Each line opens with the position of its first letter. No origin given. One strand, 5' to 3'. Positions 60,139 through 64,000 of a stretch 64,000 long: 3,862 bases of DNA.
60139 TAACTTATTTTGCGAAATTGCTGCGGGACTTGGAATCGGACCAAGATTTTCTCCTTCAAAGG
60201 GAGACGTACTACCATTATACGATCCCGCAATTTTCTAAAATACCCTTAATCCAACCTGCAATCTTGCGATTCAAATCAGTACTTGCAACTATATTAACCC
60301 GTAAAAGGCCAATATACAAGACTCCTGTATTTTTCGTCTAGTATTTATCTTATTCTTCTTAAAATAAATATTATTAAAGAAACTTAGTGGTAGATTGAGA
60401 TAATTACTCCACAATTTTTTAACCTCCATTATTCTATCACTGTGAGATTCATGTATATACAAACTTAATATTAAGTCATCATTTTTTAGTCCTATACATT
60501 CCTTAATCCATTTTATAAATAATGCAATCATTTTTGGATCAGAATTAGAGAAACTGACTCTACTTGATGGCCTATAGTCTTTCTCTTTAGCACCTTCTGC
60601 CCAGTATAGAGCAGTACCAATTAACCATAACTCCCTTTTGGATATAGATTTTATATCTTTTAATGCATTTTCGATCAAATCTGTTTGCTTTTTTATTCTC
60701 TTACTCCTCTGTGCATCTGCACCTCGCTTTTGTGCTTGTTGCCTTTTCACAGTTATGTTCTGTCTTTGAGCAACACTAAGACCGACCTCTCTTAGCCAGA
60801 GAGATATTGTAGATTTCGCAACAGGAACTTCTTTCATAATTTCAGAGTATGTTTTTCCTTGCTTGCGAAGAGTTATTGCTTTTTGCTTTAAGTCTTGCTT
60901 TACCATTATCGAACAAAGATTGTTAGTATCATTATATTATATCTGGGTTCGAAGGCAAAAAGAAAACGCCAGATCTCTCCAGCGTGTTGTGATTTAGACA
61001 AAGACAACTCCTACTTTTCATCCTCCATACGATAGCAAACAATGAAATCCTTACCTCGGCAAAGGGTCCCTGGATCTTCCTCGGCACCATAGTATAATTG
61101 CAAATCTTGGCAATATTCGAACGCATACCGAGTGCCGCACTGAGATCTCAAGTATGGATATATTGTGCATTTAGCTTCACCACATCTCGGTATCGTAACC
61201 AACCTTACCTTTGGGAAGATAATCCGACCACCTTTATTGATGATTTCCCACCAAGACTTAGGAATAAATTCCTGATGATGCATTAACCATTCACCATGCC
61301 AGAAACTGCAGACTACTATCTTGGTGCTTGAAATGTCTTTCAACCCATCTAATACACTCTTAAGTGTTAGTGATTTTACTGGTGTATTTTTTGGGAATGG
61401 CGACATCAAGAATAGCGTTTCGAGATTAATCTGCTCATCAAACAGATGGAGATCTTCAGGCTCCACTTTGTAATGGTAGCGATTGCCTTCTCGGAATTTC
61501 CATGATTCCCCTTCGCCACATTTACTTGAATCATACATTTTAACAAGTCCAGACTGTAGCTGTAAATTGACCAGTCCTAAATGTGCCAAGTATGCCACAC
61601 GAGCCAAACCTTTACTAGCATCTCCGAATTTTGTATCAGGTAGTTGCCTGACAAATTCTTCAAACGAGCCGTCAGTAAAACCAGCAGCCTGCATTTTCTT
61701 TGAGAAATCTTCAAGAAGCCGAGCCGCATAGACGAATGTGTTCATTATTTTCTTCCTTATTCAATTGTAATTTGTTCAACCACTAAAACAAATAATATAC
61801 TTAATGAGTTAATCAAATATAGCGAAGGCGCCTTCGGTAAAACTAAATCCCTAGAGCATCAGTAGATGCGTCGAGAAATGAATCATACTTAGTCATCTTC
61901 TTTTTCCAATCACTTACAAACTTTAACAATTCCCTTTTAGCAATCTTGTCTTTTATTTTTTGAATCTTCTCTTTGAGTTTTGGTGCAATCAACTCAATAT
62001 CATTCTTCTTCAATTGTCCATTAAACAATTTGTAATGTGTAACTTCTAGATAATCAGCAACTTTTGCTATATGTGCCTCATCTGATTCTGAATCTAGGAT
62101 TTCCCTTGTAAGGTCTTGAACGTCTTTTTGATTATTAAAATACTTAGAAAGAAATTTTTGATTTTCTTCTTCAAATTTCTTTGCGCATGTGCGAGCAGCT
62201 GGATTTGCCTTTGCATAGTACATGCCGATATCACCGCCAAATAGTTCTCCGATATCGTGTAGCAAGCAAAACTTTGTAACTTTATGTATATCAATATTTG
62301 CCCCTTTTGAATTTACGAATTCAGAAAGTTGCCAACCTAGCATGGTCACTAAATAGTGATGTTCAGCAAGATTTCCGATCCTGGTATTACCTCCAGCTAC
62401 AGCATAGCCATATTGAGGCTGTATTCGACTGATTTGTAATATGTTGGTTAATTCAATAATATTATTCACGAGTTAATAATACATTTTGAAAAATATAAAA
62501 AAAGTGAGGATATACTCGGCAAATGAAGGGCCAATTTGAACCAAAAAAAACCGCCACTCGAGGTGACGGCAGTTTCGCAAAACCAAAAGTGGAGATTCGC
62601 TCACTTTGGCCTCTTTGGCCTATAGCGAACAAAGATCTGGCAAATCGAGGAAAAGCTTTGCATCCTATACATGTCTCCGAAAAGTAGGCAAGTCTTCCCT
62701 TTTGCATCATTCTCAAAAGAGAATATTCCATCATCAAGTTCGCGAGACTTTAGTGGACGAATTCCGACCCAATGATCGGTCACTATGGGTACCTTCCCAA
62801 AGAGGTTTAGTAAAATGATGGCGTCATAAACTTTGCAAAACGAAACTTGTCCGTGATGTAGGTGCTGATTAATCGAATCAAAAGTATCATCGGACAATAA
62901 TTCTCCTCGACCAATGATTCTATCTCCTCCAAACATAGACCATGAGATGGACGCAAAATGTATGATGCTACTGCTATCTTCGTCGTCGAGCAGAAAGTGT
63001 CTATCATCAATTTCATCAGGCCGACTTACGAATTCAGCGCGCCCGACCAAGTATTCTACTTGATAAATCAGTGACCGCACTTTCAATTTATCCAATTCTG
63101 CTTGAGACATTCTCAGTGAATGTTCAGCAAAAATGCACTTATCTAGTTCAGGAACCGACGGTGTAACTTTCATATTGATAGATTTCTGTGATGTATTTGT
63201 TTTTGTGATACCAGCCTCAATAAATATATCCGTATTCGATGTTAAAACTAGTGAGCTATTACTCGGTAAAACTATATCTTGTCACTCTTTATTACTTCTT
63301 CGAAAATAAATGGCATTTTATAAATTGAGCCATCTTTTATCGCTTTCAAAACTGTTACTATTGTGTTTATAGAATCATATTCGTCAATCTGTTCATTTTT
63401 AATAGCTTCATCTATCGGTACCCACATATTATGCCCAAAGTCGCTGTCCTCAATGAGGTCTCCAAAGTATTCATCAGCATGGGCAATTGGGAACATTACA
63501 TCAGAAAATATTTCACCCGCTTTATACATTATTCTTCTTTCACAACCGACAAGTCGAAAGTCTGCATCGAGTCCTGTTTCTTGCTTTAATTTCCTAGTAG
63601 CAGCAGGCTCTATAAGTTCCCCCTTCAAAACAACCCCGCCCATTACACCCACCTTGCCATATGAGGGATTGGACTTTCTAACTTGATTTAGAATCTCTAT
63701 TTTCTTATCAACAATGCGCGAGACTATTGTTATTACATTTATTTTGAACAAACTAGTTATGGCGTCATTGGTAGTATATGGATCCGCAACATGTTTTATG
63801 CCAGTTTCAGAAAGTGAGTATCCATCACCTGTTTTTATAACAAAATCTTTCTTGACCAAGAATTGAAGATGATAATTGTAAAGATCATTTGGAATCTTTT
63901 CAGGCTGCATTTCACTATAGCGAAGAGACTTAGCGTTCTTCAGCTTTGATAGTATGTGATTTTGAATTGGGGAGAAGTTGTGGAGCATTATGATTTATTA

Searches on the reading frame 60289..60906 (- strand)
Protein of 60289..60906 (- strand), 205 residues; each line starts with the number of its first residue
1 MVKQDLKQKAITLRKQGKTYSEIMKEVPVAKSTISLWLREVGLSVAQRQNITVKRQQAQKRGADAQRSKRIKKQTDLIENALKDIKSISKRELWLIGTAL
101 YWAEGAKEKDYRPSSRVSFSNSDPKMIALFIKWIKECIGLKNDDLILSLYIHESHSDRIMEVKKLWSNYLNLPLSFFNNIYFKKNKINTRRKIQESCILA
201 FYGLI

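Call 12: search_protein_families(library=pfam, proteins=[window:60289-60906:-], max_evalue=0.01)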
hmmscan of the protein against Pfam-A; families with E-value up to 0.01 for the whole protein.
window:60289-60906:- (205 aa): 2 families
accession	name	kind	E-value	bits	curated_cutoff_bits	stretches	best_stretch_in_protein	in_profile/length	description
PF25787.1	HTH_SB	-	0.00025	21.2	43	1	2-35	7-40/53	Sleeping Beauty transposase HTH domain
PF13384.12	HTH_23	-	0.00053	20.2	24.6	1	3-39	3-39/50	Homeodomain-like domain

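Call 58: find_homologous_proteins(query=window:60289-60906:-, max_evalue=1e-10)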
Query window:60289-60906:- (205 aa): 991 proteins with E <= 1e-10 among 1127 candidates; the best 120 are listed.
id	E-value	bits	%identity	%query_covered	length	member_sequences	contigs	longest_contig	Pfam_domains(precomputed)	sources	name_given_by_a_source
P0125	3.9e-128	442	100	100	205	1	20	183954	-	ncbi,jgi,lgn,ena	jgi:hypothetical protein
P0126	8.7e-94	330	80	94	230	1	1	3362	-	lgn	-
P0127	5.7e-90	318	77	94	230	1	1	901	-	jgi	jgi:hypothetical protein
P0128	5.0e-83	295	71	94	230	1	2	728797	-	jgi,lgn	jgi:hypothetical protein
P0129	2.4e-82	293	67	94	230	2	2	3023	-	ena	-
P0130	8.4e-81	288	69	89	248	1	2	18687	-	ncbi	-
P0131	1.1e-80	288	66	100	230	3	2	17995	-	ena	-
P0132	4.2e-80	286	68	94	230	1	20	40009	-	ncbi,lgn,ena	-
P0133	1.2e-79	284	68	94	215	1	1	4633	-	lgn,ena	-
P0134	2.2e-79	283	65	94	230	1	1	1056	-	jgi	jgi:hypothetical protein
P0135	2.4e-79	283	66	94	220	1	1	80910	-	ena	-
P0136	2.0e-78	280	68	94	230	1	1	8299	-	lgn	-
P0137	5.9e-78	279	68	94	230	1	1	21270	PF13384.13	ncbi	-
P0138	9.5e-78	278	68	94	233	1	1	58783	-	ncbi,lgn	-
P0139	5.3e-77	276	66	94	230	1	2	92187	-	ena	-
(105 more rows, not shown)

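Call 59: find_encoding_contigs(protein=P0126, flank=6000, max_places=3)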
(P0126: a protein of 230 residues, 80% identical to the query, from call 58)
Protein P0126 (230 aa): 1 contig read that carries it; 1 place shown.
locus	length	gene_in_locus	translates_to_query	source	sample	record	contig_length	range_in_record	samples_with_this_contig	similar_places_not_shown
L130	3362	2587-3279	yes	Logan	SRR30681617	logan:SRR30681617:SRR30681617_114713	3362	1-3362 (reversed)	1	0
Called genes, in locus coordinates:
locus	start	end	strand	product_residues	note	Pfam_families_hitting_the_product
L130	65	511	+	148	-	-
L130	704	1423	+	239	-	PF00293:NUDIX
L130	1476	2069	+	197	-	PF13489:Methyltransf_23, PF03848:TehB (faint), PF08241:Methyltransf_11, PF08242:Methyltransf_12, PF13649:Methyltransf_25, PF13847:Methyltransf_31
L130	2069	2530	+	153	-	PF01230:HIT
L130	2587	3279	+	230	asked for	-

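Call 60: find_encoding_contigs(protein=P0128, flank=6000, max_places=3)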
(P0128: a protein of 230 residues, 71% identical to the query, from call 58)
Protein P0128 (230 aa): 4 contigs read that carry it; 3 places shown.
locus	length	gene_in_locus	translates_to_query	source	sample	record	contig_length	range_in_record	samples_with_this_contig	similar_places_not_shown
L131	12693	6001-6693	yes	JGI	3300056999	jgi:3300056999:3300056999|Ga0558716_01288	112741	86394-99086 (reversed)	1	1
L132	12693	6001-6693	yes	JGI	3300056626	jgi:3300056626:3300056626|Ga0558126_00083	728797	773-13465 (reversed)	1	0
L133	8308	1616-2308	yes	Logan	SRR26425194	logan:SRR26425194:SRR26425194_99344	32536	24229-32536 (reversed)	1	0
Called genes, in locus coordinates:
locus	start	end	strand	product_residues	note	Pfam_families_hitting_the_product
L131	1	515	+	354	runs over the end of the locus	PF05496:RuvB_N (weak), PF06068:TIP49 (faint), PF13177:DNA_pol3_delta2 (weak), PF00004:AAA, PF07728:AAA_5 (faint), PF13401:AAA_22 (faint), PF13177:DNA_pol3_delta2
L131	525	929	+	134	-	PF00293:NUDIX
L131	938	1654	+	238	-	PF00293:NUDIX (weak)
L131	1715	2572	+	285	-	PF05569:Peptidase_M56 (weak), PF01435:Peptidase_M48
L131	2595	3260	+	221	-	PF00293:NUDIX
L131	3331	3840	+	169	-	-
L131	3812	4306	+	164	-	PF13847:Methyltransf_31 (weak), PF08241:Methyltransf_11, PF13649:Methyltransf_25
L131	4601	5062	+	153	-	PF11969:DcpS_C (weak), PF01230:HIT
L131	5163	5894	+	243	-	-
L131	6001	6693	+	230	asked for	-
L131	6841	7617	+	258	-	-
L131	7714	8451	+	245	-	PF00561:Abhydrolase_1 (faint), PF05057:DUF676 (weak)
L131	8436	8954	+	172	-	PF00293:NUDIX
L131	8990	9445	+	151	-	PF00293:NUDIX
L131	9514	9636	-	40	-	-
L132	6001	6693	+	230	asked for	-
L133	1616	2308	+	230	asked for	-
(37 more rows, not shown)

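Call 61: find_encoding_contigs(protein=P0130, flank=6000, max_places=3)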
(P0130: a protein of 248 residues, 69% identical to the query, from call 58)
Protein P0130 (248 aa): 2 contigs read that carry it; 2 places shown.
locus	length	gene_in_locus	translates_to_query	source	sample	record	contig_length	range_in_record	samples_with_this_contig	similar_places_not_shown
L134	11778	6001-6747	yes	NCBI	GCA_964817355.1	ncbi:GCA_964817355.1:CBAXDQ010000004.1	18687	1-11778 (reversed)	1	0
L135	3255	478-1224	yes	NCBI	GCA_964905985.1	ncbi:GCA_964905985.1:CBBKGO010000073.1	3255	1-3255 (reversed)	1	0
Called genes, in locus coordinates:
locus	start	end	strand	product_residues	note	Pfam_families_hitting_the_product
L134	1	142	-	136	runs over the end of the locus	-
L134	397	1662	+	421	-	PF02403:Seryl_tRNA_N, PF00587:tRNA-synt_2b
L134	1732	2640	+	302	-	-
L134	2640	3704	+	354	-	PF00768:Peptidase_S11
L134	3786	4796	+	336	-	PF01207:Dus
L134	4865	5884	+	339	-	PF05496:RuvB_N, PF13177:DNA_pol3_delta2 (weak), PF13191:AAA_16 (faint), PF13604:AAA_30 (faint), PF00004:AAA, PF13173:AAA_14 (weak), PF13177:DNA_pol3_delta2, PF22608:DNAX_ATPase_lid (weak), +1 more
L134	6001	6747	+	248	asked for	-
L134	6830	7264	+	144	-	PF00293:NUDIX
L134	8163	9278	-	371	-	-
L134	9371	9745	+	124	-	PF07366:SnoaL (weak), PF14534:DUF4440 (weak), PF12680:SnoaL_2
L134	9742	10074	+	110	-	PF04266:ASCH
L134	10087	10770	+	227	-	PF00106:adh_short, PF08659:KR (weak), PF13561:adh_short_C2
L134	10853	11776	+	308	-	?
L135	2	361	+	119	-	?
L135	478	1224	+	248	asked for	-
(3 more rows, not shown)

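Call 63: find_encoding_contigs(protein=P0132, flank=8000, max_places=4)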
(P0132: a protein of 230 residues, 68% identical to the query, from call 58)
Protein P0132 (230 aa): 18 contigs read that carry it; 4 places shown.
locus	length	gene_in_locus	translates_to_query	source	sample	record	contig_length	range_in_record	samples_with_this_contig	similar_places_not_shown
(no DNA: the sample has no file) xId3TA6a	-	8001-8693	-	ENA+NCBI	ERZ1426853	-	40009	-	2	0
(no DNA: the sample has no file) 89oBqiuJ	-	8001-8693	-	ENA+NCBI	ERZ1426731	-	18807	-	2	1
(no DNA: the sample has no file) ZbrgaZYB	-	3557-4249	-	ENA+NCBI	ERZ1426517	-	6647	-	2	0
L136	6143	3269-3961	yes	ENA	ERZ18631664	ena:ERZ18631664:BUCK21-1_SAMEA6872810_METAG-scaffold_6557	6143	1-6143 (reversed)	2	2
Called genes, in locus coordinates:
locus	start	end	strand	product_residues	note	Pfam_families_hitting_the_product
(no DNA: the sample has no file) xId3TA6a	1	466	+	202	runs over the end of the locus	PF10755:DUF2585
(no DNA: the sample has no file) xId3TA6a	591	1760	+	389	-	-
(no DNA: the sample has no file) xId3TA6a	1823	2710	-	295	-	PF02481:DNA_processg_A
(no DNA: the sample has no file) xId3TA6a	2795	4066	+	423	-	PF02403:Seryl_tRNA_N, PF00587:tRNA-synt_2b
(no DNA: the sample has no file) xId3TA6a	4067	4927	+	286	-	-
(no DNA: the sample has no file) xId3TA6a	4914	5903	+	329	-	PF00768:Peptidase_S11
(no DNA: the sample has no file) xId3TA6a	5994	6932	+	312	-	PF01207:Dus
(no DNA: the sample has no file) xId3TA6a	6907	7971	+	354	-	PF05496:RuvB_N (weak), PF06068:TIP49 (faint), PF13177:DNA_pol3_delta2 (weak), PF00004:AAA, PF07728:AAA_5 (faint), PF13401:AAA_22 (faint), PF13177:DNA_pol3_delta2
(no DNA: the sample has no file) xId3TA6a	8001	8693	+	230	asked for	-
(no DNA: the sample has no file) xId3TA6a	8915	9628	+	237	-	PF18922:DUF5672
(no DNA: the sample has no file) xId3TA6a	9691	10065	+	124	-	PF09864:MliC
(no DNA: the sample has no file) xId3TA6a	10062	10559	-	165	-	PF01467:CTP_transf_like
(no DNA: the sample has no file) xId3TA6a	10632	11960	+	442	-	PF00989:PAS (weak), PF13426:PAS_9, PF00512:HisKA, PF02518:HATPase_c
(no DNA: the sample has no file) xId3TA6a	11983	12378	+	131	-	PF00072:Response_reg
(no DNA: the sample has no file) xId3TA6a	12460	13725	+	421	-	PF00587:tRNA-synt_2b, PF03129:HGTP_anticodon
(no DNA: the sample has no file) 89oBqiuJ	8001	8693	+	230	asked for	-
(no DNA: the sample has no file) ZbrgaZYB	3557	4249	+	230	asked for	-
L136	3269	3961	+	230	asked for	-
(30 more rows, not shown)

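Call 64: find_encoding_contigs(protein=P0138, flank=8000, max_places=3)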
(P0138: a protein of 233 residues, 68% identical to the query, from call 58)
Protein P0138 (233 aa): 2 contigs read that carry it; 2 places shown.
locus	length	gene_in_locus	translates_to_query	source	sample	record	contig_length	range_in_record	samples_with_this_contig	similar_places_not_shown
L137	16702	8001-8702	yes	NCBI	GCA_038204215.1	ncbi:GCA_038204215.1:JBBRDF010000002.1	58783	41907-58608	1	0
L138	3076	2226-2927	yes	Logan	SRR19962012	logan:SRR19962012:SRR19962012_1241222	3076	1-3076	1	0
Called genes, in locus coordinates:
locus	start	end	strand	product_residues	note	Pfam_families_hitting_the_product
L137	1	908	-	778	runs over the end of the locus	PF01751:Toprim, PF01131:Topoisom_bac, PF01396:Zn_ribbon_Top1, PF13368:Toprim_C_rpt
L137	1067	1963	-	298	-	PF02481:DNA_processg_A, PF17782:WHD_DprA (weak)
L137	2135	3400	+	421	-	PF02403:Seryl_tRNA_N, PF00587:tRNA-synt_2b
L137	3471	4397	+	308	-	-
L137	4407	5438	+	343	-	PF00768:Peptidase_S11, PF13354:Beta-lactamase2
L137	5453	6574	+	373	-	PF01207:Dus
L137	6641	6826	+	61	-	-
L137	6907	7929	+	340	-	PF05496:RuvB_N, PF13177:DNA_pol3_delta2, PF00004:AAA, PF13173:AAA_14 (faint), PF13401:AAA_22 (faint), PF13177:DNA_pol3_delta2, PF22608:DNAX_ATPase_lid (weak)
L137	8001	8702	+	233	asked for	-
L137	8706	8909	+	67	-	-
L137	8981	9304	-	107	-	-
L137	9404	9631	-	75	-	-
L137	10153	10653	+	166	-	PF00293:NUDIX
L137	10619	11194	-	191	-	-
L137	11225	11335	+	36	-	-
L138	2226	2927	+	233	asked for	-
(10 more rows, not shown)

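Call 65: find_encoding_contigs(protein=P0135, flank=8000, max_places=3)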
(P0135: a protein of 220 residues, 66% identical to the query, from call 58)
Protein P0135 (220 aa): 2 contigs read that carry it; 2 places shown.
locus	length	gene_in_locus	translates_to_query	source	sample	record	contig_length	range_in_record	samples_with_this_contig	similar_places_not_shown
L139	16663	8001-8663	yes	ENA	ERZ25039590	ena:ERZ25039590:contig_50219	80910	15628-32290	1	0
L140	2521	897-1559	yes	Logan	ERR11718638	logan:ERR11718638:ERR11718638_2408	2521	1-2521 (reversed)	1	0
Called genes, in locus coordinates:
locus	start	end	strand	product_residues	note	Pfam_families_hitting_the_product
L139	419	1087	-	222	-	PF03796:DnaB_C, PF13481:AAA_25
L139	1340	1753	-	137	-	PF00772:DnaB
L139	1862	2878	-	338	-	PF01636:APH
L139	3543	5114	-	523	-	PF00512:HisKA (weak), PF02518:HATPase_c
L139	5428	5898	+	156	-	PF01207:Dus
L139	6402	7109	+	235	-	PF05496:RuvB_N, PF13177:DNA_pol3_delta2 (weak), PF13401:AAA_22 (faint), PF00004:AAA, PF07728:AAA_5 (weak), PF13177:DNA_pol3_delta2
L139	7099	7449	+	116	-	-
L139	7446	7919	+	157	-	PF09900:DUF2127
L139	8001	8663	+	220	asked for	-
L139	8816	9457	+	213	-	PF01872:RibD_C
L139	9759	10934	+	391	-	PF14294:DUF4372, PF01609:DDE_Tnp_1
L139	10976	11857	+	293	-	PF13592:HTH_33, PF13358:DDE_3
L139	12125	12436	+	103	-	PF05973:Gp49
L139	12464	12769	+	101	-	PF13744:HTH_37, PF01381:HTH_3, PF12844:HTH_19 (weak), PF13560:HTH_31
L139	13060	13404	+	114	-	-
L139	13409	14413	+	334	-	PF02779:Transket_pyr, PF02780:Transketolase_C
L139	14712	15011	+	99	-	-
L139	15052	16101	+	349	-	-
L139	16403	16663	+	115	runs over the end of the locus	-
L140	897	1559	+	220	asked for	-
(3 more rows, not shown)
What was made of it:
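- Location in an insertion hotspot next to tRNA-Gln, where relatives carry transposases (L139, call 65).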

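Call 71: find_encoding_contigs(protein=P0131, flank=8000, max_places=4)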
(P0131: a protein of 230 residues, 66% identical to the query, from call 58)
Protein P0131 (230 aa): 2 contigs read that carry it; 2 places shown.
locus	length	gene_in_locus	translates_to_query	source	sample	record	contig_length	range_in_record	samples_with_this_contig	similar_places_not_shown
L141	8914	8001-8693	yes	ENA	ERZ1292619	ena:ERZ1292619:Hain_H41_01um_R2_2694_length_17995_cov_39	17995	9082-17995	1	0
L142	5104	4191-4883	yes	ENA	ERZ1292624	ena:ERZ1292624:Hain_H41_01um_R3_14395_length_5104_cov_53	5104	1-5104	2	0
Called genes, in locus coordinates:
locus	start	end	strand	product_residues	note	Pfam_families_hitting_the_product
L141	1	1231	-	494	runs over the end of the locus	PF09335:VTT_dom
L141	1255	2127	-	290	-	PF00246:Peptidase_M14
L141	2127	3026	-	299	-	PF00246:Peptidase_M14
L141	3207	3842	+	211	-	PF00293:NUDIX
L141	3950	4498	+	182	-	-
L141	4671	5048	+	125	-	-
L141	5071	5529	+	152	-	PF11969:DcpS_C, PF01230:HIT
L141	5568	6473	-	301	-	PF06983:3-dmu-9_3-mt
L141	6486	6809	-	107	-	-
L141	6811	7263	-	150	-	PF08327:AHSA1 (faint)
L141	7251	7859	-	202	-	PF00561:Abhydrolase_1 (faint), PF06821:Ser_hydrolase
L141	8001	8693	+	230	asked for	-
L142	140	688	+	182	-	-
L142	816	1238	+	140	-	-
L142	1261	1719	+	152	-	PF11969:DcpS_C, PF01230:HIT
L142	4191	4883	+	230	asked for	-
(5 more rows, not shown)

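Call 72: find_encoding_contigs(protein=P0139, flank=8000, max_places=4)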
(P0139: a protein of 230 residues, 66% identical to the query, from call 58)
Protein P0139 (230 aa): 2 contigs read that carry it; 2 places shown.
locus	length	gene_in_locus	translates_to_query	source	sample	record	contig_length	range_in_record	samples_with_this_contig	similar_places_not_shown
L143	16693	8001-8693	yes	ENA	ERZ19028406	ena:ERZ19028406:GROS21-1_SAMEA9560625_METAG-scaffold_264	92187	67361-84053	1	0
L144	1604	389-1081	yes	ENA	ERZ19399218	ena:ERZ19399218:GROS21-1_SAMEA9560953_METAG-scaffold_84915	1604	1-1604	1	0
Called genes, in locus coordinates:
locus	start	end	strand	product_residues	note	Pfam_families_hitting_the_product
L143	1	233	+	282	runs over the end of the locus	-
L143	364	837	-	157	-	-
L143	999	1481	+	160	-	PF00903:Glyoxalase, PF22677:Ble-like_N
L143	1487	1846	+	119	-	-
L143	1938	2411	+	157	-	-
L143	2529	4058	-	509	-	-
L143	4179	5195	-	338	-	PF01745:IPT (weak), PF01715:IPPT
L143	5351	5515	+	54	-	-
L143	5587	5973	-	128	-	-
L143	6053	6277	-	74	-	-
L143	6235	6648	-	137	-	PF14528:LAGLIDADG_3 (faint)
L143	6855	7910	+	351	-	PF06068:TIP49 (faint), PF05496:RuvB_N (weak), PF13177:DNA_pol3_delta2, PF00004:AAA, PF13177:DNA_pol3_delta2, PF12169:DNA_pol3_gamma3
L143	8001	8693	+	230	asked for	-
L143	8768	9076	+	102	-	-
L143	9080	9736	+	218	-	PF00657:Lipase_GDSL, PF13472:Lipase_GDSL_2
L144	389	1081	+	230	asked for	-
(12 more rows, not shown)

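Call 83: search_protein_families(library=phrogs, proteins=[P0128, window:60289-60906:-], max_evalue=0.01)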
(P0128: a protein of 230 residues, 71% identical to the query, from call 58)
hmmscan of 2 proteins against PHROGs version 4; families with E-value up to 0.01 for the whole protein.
P0128 (230 aa): 2 families
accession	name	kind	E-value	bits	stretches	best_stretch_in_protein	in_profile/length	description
phrog_3910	-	transcription regulation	0.0024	17.9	1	3-69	71-137/356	transcriptional regulator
phrog_664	-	DNA, RNA and nucleotide metabolism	0.0073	17.2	1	7-94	90-179/210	DNA binding protein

window:60289-60906:- (205 aa): 5 families
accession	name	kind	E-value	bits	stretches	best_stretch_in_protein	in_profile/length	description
phrog_3910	-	transcription regulation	0.0015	18.5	1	3-67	71-135/356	transcriptional regulator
phrog_351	-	transcription regulation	0.0024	17.5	1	7-82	752-833/928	RNA polymerase sigma factor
phrog_5536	-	unknown function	0.0025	18.6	1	4-112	8-105/172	-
phrog_2727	-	unknown function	0.0052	17.8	1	16-87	24-100/176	-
phrog_4151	-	DNA, RNA and nucleotide metabolism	0.0072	17.2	0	3-86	6-93/154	DNA binding protein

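Call 84: search_protein_families(library=ncbifam, proteins=[P0128, window:60289-60906:-], max_evalue=0.01)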
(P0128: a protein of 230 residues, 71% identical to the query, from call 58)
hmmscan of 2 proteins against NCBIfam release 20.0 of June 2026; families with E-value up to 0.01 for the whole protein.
P0128 (230 aa): 1 family
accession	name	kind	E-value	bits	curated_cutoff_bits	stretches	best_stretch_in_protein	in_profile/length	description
NF033545.0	transpos_IS630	equivalog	0.0048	16.4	100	1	8-75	3-68/299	IS630 family transposase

window:60289-60906:- (205 aa): 0 families
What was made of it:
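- The neighbouring conserved protein has a weak IS630-type HTH (calls 12, 84).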

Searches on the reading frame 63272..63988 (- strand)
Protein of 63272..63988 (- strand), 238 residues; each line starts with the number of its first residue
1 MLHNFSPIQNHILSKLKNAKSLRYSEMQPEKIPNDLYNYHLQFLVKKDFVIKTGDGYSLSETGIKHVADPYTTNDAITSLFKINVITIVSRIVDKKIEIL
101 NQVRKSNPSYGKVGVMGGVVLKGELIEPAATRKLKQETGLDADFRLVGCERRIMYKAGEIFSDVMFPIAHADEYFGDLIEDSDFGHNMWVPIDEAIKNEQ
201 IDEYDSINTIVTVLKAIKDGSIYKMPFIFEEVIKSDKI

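Call 47: search_protein_families(library=pfam, proteins=[window:63272-63988:-], max_evalue=0.001)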
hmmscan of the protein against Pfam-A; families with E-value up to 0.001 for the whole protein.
window:63272-63988:- (238 aa): 2 families
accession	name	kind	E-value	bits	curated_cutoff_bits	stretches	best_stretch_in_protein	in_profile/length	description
PF00293.34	NUDIX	-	2.8e-07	31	21.1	1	93-200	11-124/134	NUDIX domain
PF24038.1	DUF7347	-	5.3e-05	23.8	27.6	1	11-65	15-72/77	Domain of unknown function (DUF7347)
